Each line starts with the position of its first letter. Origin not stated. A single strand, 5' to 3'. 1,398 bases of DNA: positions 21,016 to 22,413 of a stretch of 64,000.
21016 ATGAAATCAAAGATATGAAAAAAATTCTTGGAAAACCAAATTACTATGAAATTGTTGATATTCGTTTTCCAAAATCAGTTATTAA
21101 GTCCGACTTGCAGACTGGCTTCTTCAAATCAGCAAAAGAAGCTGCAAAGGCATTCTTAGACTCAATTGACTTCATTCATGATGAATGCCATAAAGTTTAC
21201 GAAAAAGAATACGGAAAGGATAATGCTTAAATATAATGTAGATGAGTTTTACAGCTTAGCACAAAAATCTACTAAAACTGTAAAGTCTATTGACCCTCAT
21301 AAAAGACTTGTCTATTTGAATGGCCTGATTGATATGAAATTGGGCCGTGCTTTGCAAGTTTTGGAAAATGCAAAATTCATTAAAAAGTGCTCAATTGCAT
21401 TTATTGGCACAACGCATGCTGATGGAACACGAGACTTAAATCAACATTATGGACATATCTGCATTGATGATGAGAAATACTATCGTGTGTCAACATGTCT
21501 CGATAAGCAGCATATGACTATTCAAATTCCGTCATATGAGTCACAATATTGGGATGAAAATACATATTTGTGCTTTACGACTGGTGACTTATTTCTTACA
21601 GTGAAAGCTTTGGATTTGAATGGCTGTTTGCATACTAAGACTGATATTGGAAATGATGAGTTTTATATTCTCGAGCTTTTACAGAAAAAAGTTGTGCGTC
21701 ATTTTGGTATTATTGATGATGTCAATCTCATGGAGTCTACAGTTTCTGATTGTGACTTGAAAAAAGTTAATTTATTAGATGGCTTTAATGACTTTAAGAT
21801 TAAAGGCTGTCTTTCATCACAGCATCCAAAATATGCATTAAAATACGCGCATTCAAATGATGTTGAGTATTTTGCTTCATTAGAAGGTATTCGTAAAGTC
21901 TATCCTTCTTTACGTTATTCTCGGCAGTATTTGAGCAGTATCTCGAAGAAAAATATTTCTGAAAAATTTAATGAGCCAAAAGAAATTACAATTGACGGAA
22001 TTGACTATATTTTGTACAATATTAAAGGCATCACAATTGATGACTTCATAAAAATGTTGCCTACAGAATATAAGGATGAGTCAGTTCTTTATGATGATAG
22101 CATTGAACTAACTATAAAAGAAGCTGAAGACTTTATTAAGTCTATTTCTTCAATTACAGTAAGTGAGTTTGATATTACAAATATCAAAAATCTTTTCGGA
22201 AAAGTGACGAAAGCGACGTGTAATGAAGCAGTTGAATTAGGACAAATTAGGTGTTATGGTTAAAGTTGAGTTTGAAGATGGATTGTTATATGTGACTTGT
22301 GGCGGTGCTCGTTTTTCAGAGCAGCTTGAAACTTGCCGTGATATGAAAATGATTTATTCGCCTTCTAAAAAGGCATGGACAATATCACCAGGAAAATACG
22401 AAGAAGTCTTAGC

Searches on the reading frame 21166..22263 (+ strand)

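Call 11: search_protein_families(library=phrogs, proteins=[window:21166-22263:+], max_evalue=0.00001)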
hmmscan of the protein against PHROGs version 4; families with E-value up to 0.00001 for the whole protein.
window:21166-22263:+ (365 aa): 0 families

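Call 61: search_protein_families(library=phrogs, proteins=[window:21166-22263:+], max_evalue=0.1)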
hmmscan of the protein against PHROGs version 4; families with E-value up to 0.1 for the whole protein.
window:21166-22263:+ (365 aa): 1 family
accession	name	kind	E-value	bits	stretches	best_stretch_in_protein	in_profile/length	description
phrog_36345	-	unknown function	0.085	13.7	0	228-241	6-19/38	-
